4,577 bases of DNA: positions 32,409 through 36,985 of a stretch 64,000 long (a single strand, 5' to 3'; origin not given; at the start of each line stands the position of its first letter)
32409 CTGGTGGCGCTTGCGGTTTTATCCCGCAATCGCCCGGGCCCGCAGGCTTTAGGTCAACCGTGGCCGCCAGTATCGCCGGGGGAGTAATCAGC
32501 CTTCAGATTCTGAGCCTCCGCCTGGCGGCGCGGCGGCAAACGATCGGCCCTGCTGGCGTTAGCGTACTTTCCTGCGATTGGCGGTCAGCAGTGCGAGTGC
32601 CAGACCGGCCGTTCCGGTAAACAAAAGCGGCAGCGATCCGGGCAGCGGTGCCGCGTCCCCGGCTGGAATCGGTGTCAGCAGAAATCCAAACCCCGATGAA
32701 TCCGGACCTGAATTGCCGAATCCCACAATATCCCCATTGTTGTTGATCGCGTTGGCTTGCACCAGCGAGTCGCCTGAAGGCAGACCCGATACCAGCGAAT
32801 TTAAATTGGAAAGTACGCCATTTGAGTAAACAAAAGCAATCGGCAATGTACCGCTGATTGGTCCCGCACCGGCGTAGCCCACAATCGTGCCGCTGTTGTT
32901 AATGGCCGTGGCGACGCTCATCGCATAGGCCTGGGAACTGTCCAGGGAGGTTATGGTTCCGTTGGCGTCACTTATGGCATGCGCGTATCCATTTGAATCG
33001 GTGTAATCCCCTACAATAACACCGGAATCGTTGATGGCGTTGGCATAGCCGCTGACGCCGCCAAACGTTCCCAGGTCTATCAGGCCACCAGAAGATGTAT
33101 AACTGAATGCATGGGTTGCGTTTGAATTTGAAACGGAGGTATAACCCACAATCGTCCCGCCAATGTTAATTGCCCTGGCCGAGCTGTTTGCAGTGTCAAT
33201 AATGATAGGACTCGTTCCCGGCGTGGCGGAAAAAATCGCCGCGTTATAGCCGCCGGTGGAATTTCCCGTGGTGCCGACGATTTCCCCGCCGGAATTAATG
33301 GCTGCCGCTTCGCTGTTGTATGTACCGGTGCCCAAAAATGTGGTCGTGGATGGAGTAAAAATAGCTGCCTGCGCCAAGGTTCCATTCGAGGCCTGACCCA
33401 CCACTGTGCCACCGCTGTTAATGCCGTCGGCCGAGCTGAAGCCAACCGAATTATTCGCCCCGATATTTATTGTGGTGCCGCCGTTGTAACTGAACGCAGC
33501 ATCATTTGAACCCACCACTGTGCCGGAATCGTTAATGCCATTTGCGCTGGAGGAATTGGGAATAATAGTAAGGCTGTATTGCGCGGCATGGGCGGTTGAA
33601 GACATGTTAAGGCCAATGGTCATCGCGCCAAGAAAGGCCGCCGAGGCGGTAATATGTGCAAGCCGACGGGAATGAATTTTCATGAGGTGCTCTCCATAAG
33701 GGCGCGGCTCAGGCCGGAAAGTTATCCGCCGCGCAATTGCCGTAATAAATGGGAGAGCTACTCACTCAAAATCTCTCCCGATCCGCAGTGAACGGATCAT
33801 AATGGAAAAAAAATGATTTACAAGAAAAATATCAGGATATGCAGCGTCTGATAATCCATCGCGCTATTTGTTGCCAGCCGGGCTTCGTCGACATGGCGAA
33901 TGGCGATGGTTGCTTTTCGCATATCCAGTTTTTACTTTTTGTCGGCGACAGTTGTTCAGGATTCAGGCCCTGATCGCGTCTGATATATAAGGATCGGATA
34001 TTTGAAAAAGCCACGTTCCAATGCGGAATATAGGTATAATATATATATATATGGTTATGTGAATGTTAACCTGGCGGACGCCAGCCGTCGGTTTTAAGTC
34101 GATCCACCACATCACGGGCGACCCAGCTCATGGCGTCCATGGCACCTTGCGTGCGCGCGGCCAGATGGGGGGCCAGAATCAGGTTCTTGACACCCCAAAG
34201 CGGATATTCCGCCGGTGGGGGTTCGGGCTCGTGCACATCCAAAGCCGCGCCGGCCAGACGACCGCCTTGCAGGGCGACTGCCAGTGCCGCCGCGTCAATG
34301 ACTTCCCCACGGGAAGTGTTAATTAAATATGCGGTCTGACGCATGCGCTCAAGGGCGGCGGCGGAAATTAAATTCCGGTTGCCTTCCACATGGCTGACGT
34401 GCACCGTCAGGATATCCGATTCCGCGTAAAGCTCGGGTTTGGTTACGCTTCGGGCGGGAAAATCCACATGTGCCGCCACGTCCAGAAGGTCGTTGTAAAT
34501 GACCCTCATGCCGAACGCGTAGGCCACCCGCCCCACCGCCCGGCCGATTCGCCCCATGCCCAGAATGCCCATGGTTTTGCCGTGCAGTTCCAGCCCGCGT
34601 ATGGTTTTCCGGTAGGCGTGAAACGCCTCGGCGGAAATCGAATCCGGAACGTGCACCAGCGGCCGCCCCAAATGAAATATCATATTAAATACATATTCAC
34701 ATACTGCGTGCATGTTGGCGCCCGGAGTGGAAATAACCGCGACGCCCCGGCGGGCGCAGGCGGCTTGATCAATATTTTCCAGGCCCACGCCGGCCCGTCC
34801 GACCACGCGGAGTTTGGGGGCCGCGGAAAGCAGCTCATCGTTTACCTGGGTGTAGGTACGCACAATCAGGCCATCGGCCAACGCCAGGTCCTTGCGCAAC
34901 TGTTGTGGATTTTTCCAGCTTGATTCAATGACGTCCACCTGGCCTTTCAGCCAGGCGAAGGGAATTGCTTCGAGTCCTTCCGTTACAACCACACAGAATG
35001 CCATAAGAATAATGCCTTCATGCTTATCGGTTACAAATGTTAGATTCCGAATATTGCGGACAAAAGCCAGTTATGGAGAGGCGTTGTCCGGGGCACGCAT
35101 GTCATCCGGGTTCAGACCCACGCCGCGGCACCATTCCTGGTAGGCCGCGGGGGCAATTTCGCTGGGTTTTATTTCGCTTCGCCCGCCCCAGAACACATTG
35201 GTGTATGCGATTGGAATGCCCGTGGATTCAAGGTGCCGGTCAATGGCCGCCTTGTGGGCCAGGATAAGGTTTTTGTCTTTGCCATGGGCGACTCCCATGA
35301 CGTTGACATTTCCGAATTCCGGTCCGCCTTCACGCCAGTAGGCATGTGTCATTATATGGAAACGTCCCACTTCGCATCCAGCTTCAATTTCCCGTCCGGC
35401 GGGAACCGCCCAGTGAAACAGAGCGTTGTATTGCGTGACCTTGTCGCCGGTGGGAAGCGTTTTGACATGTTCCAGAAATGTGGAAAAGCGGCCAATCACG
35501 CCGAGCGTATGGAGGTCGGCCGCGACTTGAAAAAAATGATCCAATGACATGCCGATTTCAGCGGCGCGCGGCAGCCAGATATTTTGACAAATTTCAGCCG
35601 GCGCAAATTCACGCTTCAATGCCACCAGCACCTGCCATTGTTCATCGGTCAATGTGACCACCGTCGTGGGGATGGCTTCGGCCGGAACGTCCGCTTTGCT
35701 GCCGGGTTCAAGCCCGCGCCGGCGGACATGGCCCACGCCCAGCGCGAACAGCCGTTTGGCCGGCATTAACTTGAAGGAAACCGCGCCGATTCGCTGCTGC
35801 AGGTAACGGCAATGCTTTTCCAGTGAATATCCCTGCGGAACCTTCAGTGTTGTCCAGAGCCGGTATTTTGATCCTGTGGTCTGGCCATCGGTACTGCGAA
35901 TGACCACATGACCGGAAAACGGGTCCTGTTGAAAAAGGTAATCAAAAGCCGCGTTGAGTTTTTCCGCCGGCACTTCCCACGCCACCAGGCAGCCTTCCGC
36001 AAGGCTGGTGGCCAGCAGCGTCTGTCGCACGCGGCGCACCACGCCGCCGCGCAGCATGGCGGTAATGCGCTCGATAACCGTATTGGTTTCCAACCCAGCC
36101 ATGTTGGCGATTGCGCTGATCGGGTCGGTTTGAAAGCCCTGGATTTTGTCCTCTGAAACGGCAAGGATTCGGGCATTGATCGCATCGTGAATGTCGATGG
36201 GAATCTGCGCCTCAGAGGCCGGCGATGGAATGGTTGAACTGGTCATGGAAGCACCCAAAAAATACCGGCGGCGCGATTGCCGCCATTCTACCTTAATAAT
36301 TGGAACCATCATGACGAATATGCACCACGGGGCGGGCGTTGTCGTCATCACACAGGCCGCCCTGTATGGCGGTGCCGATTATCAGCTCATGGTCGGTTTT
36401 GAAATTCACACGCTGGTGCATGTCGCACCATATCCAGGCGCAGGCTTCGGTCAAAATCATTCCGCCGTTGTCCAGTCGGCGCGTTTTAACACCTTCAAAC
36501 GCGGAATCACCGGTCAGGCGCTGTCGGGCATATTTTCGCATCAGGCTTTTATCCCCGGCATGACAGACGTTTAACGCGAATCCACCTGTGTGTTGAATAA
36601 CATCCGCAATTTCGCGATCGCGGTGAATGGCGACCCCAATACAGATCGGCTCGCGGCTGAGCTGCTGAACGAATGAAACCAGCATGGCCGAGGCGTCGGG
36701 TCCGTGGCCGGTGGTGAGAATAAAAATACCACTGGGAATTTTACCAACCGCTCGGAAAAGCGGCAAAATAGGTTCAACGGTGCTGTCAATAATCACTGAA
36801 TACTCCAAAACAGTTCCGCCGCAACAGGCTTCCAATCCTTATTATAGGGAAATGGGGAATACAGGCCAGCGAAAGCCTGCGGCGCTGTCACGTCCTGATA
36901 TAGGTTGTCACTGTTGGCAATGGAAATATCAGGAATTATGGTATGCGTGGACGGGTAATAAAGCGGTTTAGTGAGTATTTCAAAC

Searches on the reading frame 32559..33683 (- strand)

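Call 87: search_protein_families(library=pfam, proteins=[window:32559-33683:-], max_evalue=0.001)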
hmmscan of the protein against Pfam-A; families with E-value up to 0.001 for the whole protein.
window:32559-33683:- (374 aa): 1 family
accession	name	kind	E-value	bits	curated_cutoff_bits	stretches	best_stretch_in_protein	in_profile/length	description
PF11949.14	DUF3466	-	8.1e-07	28.3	25.1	1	212-322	384-526/609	Protein of unknown function (DUF3466)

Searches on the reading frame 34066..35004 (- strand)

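Call 87: search_protein_families(library=pfam, proteins=[window:34066-35004:-], max_evalue=0.001)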
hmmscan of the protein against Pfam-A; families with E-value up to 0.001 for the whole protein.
window:34066-35004:- (312 aa): 2 families
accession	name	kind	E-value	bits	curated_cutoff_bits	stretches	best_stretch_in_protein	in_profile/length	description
PF02826.25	2-Hacid_dh_C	-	7.1e-50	169.3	25.1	1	107-282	2-178/178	D-isomer specific 2-hydroxyacid dehydrogenase, NAD binding domain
PF00389.36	2-Hacid_dh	-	1.6e-22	80.1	24.6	1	21-225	17-116/134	D-isomer specific 2-hydroxyacid dehydrogenase, catalytic domain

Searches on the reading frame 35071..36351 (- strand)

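Call 87: search_protein_families(library=pfam, proteins=[window:35071-36351:-], max_evalue=0.001)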
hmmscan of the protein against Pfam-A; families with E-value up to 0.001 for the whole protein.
window:35071-36351:- (426 aa): 1 family
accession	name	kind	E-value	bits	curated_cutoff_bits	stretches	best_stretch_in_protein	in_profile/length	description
PF17805.7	AsnC_trans_reg2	-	1.2e-14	54.7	27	2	119-202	6-85/86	AsnC-like ligand binding domain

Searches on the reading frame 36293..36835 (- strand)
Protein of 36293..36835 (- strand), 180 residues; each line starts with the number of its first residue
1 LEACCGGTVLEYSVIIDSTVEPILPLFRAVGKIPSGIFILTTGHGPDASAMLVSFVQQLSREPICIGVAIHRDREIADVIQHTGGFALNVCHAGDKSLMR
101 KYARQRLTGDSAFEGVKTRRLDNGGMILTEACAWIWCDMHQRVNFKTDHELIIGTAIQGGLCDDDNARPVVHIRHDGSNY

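Call 42: search_protein_families(library=pfam, proteins=[window:36293-36835:-], max_evalue=0.001)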
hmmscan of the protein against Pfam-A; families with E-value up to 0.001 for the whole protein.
window:36293-36835:- (180 aa): 1 family
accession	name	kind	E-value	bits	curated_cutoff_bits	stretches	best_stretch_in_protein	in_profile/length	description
PF01613.24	Flavin_Reduct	-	1.3e-27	97.3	27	1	31-174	2-146/153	Flavin reductase like domain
